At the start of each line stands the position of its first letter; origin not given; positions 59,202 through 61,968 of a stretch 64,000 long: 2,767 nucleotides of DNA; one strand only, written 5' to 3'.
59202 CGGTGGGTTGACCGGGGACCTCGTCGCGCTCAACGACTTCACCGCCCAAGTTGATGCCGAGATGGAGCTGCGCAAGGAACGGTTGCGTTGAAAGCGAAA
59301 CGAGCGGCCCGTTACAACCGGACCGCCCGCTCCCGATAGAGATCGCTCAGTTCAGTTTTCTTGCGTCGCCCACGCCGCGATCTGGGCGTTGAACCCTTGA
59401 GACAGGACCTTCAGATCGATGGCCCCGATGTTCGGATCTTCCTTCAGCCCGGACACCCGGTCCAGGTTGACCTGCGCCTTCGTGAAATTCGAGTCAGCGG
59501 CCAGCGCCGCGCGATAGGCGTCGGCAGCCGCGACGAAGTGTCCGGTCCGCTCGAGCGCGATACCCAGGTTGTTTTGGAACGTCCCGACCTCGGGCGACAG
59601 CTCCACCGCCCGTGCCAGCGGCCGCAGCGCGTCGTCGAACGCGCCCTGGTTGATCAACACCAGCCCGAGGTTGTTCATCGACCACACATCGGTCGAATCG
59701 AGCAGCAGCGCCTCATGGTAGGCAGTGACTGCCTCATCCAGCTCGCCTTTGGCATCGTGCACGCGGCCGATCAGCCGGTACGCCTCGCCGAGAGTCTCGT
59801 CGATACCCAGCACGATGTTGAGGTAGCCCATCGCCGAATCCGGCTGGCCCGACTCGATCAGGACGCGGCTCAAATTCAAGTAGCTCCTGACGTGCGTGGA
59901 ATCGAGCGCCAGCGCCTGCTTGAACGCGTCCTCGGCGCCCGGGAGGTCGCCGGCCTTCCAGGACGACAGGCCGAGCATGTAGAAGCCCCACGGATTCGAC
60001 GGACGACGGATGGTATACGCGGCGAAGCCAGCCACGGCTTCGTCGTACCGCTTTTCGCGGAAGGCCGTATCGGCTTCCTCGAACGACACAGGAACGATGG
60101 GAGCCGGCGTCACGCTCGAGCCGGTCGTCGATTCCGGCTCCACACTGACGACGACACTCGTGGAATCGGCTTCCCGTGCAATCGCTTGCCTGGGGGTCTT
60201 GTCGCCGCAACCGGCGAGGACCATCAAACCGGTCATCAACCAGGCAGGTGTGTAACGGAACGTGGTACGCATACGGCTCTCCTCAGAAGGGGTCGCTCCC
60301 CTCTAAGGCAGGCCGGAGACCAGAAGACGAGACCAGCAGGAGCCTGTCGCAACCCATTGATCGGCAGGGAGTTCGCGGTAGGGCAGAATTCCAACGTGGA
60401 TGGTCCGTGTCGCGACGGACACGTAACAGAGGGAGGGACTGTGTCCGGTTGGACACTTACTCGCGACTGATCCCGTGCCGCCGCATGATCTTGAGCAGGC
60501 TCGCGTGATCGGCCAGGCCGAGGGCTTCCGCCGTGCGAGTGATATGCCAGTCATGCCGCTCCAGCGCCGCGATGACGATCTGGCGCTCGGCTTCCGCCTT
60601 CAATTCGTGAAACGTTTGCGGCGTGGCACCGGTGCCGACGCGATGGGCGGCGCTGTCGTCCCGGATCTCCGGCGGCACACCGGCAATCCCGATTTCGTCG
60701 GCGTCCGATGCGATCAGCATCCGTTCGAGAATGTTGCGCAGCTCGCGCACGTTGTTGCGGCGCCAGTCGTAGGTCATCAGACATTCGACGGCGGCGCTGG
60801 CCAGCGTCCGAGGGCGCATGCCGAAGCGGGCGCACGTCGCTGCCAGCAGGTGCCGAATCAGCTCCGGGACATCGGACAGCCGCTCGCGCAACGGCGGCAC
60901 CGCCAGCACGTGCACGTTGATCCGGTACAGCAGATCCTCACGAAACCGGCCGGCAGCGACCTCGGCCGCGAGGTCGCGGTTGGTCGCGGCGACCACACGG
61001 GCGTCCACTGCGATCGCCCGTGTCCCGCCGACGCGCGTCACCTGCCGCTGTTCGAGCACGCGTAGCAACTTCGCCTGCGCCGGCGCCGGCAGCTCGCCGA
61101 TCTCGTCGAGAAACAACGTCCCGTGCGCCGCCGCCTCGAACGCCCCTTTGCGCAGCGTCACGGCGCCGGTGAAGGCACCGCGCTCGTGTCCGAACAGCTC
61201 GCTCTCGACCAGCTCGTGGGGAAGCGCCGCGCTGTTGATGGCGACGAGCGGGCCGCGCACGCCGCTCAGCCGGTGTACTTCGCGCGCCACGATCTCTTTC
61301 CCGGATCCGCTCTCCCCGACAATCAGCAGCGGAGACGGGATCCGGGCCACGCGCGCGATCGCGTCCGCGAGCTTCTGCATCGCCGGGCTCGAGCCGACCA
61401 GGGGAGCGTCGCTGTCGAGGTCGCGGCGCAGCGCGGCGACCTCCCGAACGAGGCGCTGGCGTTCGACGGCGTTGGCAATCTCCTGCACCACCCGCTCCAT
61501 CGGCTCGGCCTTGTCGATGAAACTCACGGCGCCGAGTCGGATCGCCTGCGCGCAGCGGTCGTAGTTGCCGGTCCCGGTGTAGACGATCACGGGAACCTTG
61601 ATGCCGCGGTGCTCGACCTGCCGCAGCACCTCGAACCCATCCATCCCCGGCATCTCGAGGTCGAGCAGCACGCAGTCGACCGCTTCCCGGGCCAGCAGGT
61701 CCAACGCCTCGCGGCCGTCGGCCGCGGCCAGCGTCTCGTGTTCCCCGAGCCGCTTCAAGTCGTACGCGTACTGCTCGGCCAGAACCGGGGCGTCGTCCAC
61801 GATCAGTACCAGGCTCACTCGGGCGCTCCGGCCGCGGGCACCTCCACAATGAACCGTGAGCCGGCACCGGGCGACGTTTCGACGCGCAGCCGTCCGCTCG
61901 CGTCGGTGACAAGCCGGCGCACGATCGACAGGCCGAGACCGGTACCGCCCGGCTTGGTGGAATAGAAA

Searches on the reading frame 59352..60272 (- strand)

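Call 80: search_protein_families(library=pfam, proteins=[window:59352-60272:-], max_evalue=0.00001)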
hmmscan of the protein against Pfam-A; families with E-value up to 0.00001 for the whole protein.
window:59352-60272:- (306 aa): 17 families
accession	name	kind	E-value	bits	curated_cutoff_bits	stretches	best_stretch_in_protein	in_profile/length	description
PF07719.23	TPR_2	-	2.7e-28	96.1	27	0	163-194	2-33/34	Tetratricopeptide repeat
PF13432.12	TPR_16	-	1.5e-23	83.3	32.7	1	202-261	3-62/65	Tetratricopeptide repeat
PF00515.34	TPR_1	-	7.1e-22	76.7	27.8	0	163-194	2-33/34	Tetratricopeptide repeat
PF13414.12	TPR_11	-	6.5e-18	64.6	26.8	1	174-210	6-42/42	TPR repeat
PF14559.12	TPR_19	-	1e-17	64.6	25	1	106-157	3-54/68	Tetratricopeptide repeat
PF13181.12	TPR_8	-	3.5e-16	58.3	25.7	0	163-194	2-33/34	Tetratricopeptide repeat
PF13424.12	TPR_12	-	3.7e-16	59.5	30.1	1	160-226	8-75/77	Tetratricopeptide repeat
PF13428.12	TPR_14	-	2.3e-15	56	23.5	0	236-266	7-37/44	Tetratricopeptide repeat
PF13431.12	TPR_17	-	2.7e-15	55.7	24.4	0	116-147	1-32/34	Tetratricopeptide repeat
PF13374.12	TPR_10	-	1.4e-14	54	27.5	0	197-225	3-31/42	Tetratricopeptide repeat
PF13176.12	TPR_7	-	5e-13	48.4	27.9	0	164-192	1-29/36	Tetratricopeptide repeat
PF23914.1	TPR_CcmH_CycH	-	2.5e-09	37.6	42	1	90-189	46-148/158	Cytochrome c-type biogenesis protein H TPR domain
PF25063.1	ARM_TT21_C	-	3.4e-09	37.3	35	0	128-191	95-158/209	Tetratricopeptide repeat protein 21 C-terminal ARM domain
PF09976.15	TPR_21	-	1.4e-08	35.1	25.5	0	103-189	85-173/193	Tetratricopeptide repeat-like domain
PF07721.20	TPR_4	-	1.6e-08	34.8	27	0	234-254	5-25/26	Tetratricopeptide repeat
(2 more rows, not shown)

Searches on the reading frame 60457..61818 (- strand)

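Call 80: search_protein_families(library=pfam, proteins=[window:60457-61818:-], max_evalue=0.00001)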
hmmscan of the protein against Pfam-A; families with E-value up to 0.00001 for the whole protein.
window:60457-61818:- (453 aa): 7 families
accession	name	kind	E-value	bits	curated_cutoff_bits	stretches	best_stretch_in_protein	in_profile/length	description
PF00158.32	Sigma54_activat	-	1.4e-63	214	20.2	1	140-304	1-166/168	Sigma-54 interaction domain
PF00072.30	Response_reg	-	3.7e-24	85.5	30.2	1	4-114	1-110/111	Response regulator receiver domain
PF14532.12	Sigma54_activ_2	-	1.5e-21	77.6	25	1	141-310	1-138/138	Sigma-54 interaction domain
PF25601.1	AAA_lid_14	-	6.4e-19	68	27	1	311-392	1-81/87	AAA+ ATPase lid domain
PF07728.20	AAA_5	-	9.6e-08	32.6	22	1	163-281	1-123/139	AAA domain (dynein-related subfamily)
PF02954.25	HTH_8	-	1.6e-06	28.2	22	1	409-435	4-30/42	Bacterial regulatory protein, Fis family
PF01078.27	Mg_chelatase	-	4.1e-06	26.8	20.3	0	218-281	93-158/207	Magnesium chelatase, subunit ChlI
